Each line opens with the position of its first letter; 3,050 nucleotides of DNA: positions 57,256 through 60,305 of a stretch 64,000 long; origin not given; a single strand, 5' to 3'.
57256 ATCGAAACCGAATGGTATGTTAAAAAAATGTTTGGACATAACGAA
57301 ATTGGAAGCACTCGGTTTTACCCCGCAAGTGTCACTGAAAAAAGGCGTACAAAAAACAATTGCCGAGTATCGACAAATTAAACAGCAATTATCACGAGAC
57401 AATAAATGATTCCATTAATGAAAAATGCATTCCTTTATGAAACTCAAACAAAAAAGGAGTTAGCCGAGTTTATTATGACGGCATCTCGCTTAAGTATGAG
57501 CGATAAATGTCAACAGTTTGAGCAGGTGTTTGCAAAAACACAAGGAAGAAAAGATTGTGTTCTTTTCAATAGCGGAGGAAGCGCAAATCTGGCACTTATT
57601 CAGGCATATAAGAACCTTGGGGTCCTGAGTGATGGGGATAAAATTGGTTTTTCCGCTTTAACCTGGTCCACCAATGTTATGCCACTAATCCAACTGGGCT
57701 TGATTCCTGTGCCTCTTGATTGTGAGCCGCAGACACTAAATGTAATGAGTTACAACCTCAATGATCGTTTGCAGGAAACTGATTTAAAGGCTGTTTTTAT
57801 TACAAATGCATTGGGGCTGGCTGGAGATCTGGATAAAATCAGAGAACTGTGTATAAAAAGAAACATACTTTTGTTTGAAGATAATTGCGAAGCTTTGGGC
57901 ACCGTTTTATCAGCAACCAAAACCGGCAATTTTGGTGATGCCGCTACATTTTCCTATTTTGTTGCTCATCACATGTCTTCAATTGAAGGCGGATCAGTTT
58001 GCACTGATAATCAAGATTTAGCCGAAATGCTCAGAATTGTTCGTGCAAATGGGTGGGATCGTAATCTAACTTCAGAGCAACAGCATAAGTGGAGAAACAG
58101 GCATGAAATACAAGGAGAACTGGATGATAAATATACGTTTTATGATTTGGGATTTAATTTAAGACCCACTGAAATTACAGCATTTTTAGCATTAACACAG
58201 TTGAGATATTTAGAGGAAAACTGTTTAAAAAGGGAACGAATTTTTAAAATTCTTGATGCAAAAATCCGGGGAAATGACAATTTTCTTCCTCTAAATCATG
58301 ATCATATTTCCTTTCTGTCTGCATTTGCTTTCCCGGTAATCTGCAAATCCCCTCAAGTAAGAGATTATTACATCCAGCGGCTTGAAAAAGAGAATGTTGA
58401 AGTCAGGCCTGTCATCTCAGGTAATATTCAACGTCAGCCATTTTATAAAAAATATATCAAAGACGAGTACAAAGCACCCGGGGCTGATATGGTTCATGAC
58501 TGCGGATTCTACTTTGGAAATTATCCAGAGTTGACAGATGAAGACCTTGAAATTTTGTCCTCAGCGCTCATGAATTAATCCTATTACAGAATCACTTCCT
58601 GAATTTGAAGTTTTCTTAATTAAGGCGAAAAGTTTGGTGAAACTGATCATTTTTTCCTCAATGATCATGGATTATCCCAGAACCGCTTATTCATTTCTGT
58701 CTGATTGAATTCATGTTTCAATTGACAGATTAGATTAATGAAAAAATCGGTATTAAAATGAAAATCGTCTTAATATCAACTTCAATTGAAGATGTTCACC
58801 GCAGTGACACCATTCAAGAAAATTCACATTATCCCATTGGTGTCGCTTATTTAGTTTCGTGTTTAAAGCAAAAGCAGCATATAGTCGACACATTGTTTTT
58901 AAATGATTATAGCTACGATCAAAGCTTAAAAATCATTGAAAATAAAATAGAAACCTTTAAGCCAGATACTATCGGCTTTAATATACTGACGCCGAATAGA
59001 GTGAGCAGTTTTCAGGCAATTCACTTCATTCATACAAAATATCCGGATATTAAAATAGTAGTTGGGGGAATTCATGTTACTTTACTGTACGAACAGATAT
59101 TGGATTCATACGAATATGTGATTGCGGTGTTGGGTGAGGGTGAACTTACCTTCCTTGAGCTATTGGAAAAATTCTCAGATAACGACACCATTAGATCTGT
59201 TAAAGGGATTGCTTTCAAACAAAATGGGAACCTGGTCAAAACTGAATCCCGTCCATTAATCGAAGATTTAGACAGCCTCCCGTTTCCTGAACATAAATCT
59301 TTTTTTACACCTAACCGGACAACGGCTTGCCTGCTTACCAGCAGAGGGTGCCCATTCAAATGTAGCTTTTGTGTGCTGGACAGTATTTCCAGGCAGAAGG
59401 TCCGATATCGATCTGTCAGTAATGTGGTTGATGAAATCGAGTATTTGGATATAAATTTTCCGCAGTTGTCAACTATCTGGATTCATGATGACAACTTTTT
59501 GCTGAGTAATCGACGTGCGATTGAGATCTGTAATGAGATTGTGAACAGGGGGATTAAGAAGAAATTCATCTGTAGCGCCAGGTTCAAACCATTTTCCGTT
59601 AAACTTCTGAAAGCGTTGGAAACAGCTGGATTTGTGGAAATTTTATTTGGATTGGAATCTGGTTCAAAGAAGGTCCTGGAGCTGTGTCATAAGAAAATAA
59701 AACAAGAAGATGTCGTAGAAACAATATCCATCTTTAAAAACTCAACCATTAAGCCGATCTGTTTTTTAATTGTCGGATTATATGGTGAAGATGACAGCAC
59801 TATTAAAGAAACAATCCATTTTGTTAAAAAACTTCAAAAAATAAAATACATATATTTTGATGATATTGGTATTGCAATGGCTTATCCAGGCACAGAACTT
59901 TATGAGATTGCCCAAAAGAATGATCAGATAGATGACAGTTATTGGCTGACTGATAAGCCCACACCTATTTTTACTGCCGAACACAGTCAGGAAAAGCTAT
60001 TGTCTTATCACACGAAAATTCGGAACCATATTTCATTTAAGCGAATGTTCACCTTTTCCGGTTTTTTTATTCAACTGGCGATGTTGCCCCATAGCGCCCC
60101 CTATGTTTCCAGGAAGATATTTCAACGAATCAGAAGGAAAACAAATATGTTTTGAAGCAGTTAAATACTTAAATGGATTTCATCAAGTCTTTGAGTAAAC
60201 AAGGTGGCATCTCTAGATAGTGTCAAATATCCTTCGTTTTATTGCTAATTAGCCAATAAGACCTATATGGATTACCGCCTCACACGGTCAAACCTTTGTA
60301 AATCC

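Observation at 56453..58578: Translationally coupled Fcl/ColC-like reductase and ColD/E1-type 3-dehydratase: signature of a 3,6-dideoxyhexose (colitose-like) branch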

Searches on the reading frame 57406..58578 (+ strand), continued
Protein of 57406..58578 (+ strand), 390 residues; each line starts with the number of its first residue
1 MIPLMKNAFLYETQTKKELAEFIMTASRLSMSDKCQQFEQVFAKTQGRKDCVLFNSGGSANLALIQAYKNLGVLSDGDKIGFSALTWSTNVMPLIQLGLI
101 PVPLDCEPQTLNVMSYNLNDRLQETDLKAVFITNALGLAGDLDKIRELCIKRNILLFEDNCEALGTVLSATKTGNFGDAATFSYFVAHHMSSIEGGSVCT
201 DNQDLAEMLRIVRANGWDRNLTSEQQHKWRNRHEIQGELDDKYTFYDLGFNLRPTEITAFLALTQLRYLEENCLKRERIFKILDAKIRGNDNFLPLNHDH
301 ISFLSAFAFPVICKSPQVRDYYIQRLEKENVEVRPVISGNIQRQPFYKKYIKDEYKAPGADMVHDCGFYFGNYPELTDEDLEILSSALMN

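Call 65: search_protein_families(library=ncbifam, proteins=[L021:12089-13060:+, L021:13062-14036:+, L021:14040-14765:+, L021:2925-3953:+, L021:4075-5001:+], max_evalue=1e-10)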
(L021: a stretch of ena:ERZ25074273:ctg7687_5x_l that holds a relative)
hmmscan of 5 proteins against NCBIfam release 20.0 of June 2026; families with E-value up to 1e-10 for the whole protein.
L021:12089-13060:+ (323 aa): 16 families
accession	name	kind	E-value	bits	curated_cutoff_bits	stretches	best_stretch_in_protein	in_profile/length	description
TIGR01179.1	galE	equivalog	1.2e-109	366.1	262.3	1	5-321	2-328/332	UDP-glucose 4-epimerase GalE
NF007956.0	PRK10675.1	subfamily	5e-69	233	394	1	5-320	3-331/338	UDP-glucose 4-epimerase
TIGR01181.1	dTDP_gluc_dehyt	equivalog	1.7e-37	129.2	365.1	1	5-319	2-312/321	dTDP-glucose 4,6-dehydratase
TIGR02197.1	heptose_epim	equivalog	1.6e-36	126.1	274.6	1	5-265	1-256/316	ADP-glyceromanno-heptose 6-epimerase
TIGR04180.1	EDH_00030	hypoth_equivalog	2.4e-35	122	475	1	5-305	1-296/297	NAD-dependent 4,6-dehydratase LegB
NF011728.1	PRK15181.1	equivalog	4.2e-20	72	760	1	5-262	18-275/348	Vi polysaccharide biosynthesis UDP-N-acetylglucosaminuronic acid C-4 epimerase TviC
NF008360.0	PRK11150.1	equivalog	3.8e-18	65.7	452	1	5-261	2-246/310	ADP-glyceromanno-heptose 6-epimerase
NF007490.0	PRK10084.1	subfamily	7.2e-18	64.7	649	1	5-318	3-334/361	dTDP-glucose 4,6-dehydratase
NF007582.0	PRK10217.1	equivalog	4.6e-17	62.1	698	1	4-263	3-264/355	dTDP-glucose 4,6-dehydratase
TIGR03466.1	HpnA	hypoth_equivalog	7.9e-17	61.1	367.65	1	4-244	2-224/327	hopanoid-associated sugar epimerase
TIGR02622.1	CDP_4_6_dhtase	equivalog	2.9e-16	59.5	278.45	1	4-321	6-333/352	CDP-glucose 4,6-dehydratase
NF043036.1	ErythonDh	equivalog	3.1e-14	52.9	325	1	5-159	3-165/321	D-erythronate dehydrogenase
NF008872.0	PRK11908.1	equivalog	5.5e-14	52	294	1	4-275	3-277/349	bifunctional UDP-4-keto-pentose/UDP-xylose synthase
NF047922.1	GDPFucSynFcl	equivalog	7.8e-12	45.3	500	1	53-317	38-300/308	GDP-L-fucose synthase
TIGR01214.1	rmlD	equivalog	2.2e-11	43.4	224.05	1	4-161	1-142/285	dTDP-4-dehydrorhamnose reductase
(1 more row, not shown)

L021:13062-14036:+ (324 aa): 5 families
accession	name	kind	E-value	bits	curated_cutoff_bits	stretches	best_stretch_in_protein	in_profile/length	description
NF049969.1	GlMnHpPKinHddA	equivalog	3.1e-47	161.7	600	1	2-312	3-328/338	D-glycero-D-manno-heptose 7-phosphate kinase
TIGR00549.1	mevalon_kin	equivalog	2.2e-25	89.7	163.05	1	30-288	19-275/276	mevalonate kinase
NF009948.0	PRK13412.1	equivalog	5.1e-25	87.3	721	1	81-287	723-932/974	bifunctional fucokinase/fucose-1-phosphate guanylyltransferase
NF003036.0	PRK03926.1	equivalog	3.1e-20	72.5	403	1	23-303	20-280/302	mevalonate kinase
NF003006.0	PRK03817.1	equivalog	4.7e-18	65.3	443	0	222-314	246-337/352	galactokinase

L021:14040-14765:+ (241 aa): 19 families
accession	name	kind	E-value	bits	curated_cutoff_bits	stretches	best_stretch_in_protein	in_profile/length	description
TIGR03992.1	Arch_glmU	subfamily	2e-36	125.7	292.1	1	1-229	1-226/393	bifunctional sugar-1-phosphate nucleotidylyltransferase/acetyltransferase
TIGR01208.1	rmlA_long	equivalog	2.4e-36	125.3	320.25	1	2-227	1-231/353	glucose-1-phosphate thymidylyltransferase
NF052502.1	man1P_GTase_Rv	exception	5.6e-33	114.3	440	1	2-226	2-226/352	mannose-1-phosphate guanylyltransferase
NF045761.1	NAMPUrTaseMurU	equivalog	1.4e-30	106.9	250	1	1-227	1-224/226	N-acetylmuramate alpha-1-phosphate uridylyltransferase MurU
NF041313.1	UDPGP_AglF_Halo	equivalog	1.3e-27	96.8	400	1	1-186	1-187/234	UTP--glucose-1-phosphate uridylyltransferase AglF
NF049965.1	GlMnHpPGnyltfHddC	equivalog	6.1e-27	94.7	300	1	1-224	1-215/221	D-glycero-D-manno-heptose 1-phosphate guanosyltransferase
NF041173.1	Sug_nt_acttase_Thmprot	equivalog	1e-26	93.8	600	1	1-226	1-223/405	bifunctional sugar-1-phosphate nucleotidylyltransferase/acetyltransferase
NF003670.0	PRK05293.1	equivalog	6e-23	81.4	470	1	3-226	7-254/382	glucose-1-phosphate adenylyltransferase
TIGR02091.1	glgC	equivalog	5.7e-22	78.3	424.9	1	3-222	3-251/364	glucose-1-phosphate adenylyltransferase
TIGR01207.1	rmlA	equivalog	2.4e-18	66.3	360.65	1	3-180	2-182/286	glucose-1-phosphate thymidylyltransferase RfbA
NF045697.1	MurNAcPUrMurU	equivalog_domain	1.3e-17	64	370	1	5-103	2-101/229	N-acetylmuramate alpha-1-phosphate uridylyltransferase MurU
TIGR02623.1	G1P_cyt_trans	equivalog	1.7e-17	63.7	300.25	0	1-65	1-65/255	glucose-1-phosphate cytidylyltransferase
NF012024.0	PRK15480.1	equivalog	2.1e-16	59.9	588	1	2-179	5-185/292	glucose-1-phosphate thymidylyltransferase RfbA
TIGR01099.1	galU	equivalog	4.5e-14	52.6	326.8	0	1-62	2-63/261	UTP--glucose-1-phosphate uridylyltransferase GalU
NF002023.0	PRK00844.1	subfamily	5.5e-14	51.8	458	1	3-213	9-244/408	glucose-1-phosphate adenylyltransferase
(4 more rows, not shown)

L021:2925-3953:+ (342 aa): 4 families
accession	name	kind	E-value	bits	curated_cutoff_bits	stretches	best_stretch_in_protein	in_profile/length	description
TIGR01181.1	dTDP_gluc_dehyt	equivalog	4.3e-17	62.2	365.1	1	30-338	2-311/321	dTDP-glucose 4,6-dehydratase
NF008872.0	PRK11908.1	equivalog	1.6e-12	47.1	294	1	28-286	2-270/349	bifunctional UDP-4-keto-pentose/UDP-xylose synthase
TIGR01179.1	galE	equivalog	3.3e-12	45.9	262.3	0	30-196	2-164/332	UDP-glucose 4-epimerase GalE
TIGR02197.1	heptose_epim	equivalog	3.5e-11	42.8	274.6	1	30-288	1-261/316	ADP-glyceromanno-heptose 6-epimerase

L021:4075-5001:+ (308 aa): 3 families
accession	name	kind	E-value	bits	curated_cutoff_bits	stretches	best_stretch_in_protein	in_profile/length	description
TIGR01179.1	galE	equivalog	9.6e-14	50.9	262.3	1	20-163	47-188/332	UDP-glucose 4-epimerase GalE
TIGR02197.1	heptose_epim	equivalog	7.2e-11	41.8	274.6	0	16-154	39-173/316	ADP-glyceromanno-heptose 6-epimerase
TIGR01181.1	dTDP_gluc_dehyt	equivalog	7.9e-11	41.6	365.1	0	21-282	50-315/321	dTDP-glucose 4,6-dehydratase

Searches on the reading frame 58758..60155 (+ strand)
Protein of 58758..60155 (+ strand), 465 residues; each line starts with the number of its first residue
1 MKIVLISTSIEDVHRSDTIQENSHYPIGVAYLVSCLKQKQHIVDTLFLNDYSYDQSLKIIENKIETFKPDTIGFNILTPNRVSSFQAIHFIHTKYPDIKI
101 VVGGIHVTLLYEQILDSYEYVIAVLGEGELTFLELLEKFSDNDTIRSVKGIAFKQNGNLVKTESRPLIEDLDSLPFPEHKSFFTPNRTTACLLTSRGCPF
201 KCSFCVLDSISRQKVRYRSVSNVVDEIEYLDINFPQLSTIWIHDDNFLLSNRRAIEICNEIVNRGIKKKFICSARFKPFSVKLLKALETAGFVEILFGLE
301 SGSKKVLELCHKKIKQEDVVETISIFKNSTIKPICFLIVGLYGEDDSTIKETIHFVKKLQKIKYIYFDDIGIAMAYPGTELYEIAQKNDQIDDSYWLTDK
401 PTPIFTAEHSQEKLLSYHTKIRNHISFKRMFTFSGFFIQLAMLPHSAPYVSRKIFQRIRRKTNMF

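Call 4: search_protein_families(library=pfam, proteins=[window:58758-60155:+])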
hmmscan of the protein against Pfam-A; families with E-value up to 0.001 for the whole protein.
window:58758-60155:+ (465 aa): 2 families
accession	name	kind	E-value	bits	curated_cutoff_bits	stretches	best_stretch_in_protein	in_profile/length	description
PF04055.27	Radical_SAM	-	3.4e-23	83.1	29.5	1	194-356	3-166/166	Radical SAM superfamily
PF02310.24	B12-binding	-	3.7e-17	62.7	32.1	1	22-135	10-120/121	B12 binding domain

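Call 5: search_protein_families(library=ncbifam, proteins=[window:58758-60155:+])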
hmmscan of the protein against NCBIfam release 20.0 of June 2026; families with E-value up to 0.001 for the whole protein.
window:58758-60155:+ (465 aa): 27 families (the best 25 are shown)
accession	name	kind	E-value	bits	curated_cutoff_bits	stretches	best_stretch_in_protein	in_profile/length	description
TIGR03471.1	HpnJ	equivalog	6e-44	150.7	577.6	1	77-394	77-396/472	hopanoid biosynthesis associated radical SAM protein HpnJ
TIGR02026.1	BchE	equivalog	1.9e-43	149.1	481.35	1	23-428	19-430/497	magnesium-protoporphyrin IX monomethyl ester anaerobic oxidative cyclase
NF050148.1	rSAM_ApyD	equivalog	2.5e-42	145.1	750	1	48-391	53-397/645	RiPP biosynthesis radical SAM protein ApyD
TIGR04072.2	rSAM_ladder_B12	equivalog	1e-41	143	360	1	24-398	16-385/443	lipid biosynthesis B12-binding/radical SAM protein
TIGR04479.1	bcpD_PhpK_rSAM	subfamily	6.9e-39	133.6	600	1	16-359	62-409/504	PhpK family radical SAM P-methyltransferase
TIGR04013.1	B12_SAM_MJ_1487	hypoth_equivalog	1.4e-33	116.3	251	2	52-228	30-190/382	TIGR04013 family B12-binding domain/radical SAM domain-containing protein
NF038361.1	rSAM_Sden_1168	equivalog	3.6e-30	105.1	575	1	62-391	134-479/560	Sden_1168 family B12-binding radical SAM P-methyltransferase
TIGR04385.1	B12_rSAM_cofa1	equivalog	1.6e-29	103.4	450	1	17-392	11-401/438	B12 lower ligand biosynthesis radical SAM protein BzaD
TIGR04014.1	B12_SAM_MJ_0865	equivalog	1.7e-28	99.6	360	1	89-390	59-363/434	methyl-coenzyme M reductase glutamine C-methyltransferase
NF033712.0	B12_rSAM_KedN5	subfamily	5.5e-26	90.9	700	1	25-262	16-265/624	KedN5 family methylcobalamin-dependent radical SAM C-methyltransferase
TIGR04367.1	HpnR_B12_rSAM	equivalog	5.8e-22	77.9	650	1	26-392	22-380/490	hopanoid C-3 methylase HpnR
TIGR03975.1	rSAM_ocin_1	subfamily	1.8e-19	69.7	281.85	1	59-360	119-431/606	RiPP maturation radical SAM C-methyltransferase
NF033070.1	rSAM_AprD4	equivalog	4.9e-19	68.6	500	1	188-394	195-399/456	AprD4 family radical SAM diol-dehydratase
NF045585.1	rSAM_slr0320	equivalog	1.6e-17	63.3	775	1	93-395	134-447/511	photosystem II high light acclimation radical SAM protein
TIGR04190.1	B12_SAM_Ta0216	equivalog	1.1e-16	60.6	500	1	10-361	23-396/554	TIGR04190 family B12-binding domain/radical SAM domain protein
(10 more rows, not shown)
